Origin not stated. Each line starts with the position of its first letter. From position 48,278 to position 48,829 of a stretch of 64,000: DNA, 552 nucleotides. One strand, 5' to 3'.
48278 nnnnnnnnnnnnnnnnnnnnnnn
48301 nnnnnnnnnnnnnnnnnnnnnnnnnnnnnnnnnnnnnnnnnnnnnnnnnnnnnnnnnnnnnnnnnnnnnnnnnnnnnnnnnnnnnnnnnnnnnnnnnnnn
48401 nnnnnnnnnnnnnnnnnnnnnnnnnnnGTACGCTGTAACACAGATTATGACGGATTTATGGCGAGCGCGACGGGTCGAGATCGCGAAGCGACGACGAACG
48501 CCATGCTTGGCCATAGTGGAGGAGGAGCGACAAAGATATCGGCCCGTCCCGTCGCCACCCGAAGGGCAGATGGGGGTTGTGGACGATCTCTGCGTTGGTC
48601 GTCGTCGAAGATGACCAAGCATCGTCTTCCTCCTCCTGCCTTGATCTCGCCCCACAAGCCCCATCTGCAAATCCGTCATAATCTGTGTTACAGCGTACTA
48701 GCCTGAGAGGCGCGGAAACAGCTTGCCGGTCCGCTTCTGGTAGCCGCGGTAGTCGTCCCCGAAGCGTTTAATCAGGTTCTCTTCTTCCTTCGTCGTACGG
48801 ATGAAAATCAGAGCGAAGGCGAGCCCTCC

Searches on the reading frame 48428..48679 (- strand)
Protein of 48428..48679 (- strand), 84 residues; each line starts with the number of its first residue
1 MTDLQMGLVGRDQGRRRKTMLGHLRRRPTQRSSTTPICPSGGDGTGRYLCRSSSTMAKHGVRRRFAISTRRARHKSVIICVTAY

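Call 43: find_homologous_proteins(query=window:48428-48679:-, max_evalue=0.001)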
Query seq(84 aa) (84 aa): 32 proteins with E <= 0.001 among 36 candidates.
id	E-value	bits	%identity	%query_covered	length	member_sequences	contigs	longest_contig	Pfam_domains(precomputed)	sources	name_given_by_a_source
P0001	2.7e-33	131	97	77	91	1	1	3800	-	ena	-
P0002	5.2e-28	114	86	77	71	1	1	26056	-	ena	-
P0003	4.6e-26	108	85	77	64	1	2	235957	-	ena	-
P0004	8.0e-25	104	80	77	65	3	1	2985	-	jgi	-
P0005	1.3e-21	94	92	57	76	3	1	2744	-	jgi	jgi:hypothetical protein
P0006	1.6e-20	91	86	60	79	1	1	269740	-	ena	-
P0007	1.6e-20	91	74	77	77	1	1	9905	-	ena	-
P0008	2.3e-20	90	72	77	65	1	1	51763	-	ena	-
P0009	1.1e-19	88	82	67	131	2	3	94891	-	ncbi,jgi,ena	-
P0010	2.0e-19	87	85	56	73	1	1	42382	-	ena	-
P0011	6.6e-19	85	80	64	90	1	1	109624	-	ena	-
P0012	4.6e-18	83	81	62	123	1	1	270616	-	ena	-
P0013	2.5e-17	80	67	77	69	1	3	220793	-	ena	-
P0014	3.1e-16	77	74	60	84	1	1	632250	-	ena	-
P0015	9.0e-15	72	83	49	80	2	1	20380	-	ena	-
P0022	7.0e-12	63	65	77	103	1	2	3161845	-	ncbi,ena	-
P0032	1.2e-5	43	68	44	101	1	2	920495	-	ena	-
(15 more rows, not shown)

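Call 74: find_encoding_contigs(protein=P0032, flank=10000, max_places=4)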
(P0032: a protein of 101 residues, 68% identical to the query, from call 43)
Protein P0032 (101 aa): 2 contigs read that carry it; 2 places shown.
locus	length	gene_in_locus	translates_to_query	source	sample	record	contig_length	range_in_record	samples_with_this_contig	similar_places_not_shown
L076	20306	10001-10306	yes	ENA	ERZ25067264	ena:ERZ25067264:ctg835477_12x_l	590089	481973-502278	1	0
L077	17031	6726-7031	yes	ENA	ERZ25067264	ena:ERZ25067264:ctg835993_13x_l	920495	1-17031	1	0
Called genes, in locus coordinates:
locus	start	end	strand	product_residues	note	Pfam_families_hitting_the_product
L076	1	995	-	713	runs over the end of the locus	PF01011:PQQ, PF13360:PQQ_2, PF13570:Beta-prop_ACSF4 (faint), PF13442:Cytochrome_CBB3, PF01011:PQQ, PF13360:PQQ_2 (weak)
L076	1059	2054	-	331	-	PF01408:GFO_IDH_MocA, PF02894:GFO_IDH_MocA_C, PF22725:GFO_IDH_MocA_C3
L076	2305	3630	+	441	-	PF07635:PSCyt1, PF12796:Ank_2, PF12796:Ank_2, PF00023:Ank (weak), PF13637:Ank_4, PF12796:Ank_2, PF12796:Ank_2, PF12796:Ank_2, +7 more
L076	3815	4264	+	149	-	-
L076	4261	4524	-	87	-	-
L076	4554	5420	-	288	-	PF13276:HTH_21, PF00665:rve, PF13683:rve_3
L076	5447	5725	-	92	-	PF01527:HTH_Tnp_1, PF13384:HTH_23 (weak), PF13551:HTH_29 (weak), PF13518:HTH_28 (faint)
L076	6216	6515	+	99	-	-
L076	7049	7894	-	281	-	PF00106:adh_short, PF13561:adh_short_C2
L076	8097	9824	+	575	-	PF01609:DDE_Tnp_1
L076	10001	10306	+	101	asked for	-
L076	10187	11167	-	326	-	PF02423:OCD_Mu_crystall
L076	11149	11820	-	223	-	PF00155:Aminotran_1_2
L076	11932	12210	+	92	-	PF01527:HTH_Tnp_1, PF13384:HTH_23 (weak), PF13551:HTH_29 (weak), PF13518:HTH_28 (faint)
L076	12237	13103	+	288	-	PF13276:HTH_21, PF00665:rve, PF13683:rve_3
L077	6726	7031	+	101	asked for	-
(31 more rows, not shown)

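Call 75: find_encoding_contigs(protein=P0022, flank=10000, max_places=4)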
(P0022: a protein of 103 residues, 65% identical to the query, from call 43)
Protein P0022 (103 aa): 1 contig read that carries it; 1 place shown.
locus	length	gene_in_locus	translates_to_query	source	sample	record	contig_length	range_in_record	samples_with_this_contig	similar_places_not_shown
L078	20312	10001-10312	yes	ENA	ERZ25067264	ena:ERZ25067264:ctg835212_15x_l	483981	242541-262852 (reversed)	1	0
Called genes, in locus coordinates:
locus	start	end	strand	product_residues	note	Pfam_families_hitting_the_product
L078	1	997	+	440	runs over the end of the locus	PF00675:Peptidase_M16, PF05193:Peptidase_M16_C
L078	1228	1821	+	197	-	PF00691:OmpA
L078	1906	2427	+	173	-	-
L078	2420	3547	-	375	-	PF20903:SPL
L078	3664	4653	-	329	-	PF02195:ParB_N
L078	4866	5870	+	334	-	-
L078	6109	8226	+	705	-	PF00580:UvrD-helicase, PF13245:AAA_19, PF13604:AAA_30 (faint), PF01443:Viral_helicase1 (faint), PF13361:UvrD_C, PF13538:UvrD_C_2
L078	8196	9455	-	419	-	PF01609:DDE_Tnp_1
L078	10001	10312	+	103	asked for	-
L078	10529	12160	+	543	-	PF00089:Trypsin, PF13365:Trypsin_2, PF13180:PDZ_2, PF17820:PDZ_6, PF00595:PDZ (weak), PF13180:PDZ_2 (weak), PF17820:PDZ_6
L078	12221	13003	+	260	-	PF21948:LplA-B_cat, PF03099:BPL_LplA_LipB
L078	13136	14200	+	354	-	PF01628:HrcA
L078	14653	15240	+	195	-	PF01025:GrpE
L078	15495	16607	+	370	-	PF00226:DnaJ, PF01556:DnaJ_C, PF00684:DnaJ_CXXCXGXG, PF27439:DnaJ_C_2 (weak)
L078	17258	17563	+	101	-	PF06325:PrmA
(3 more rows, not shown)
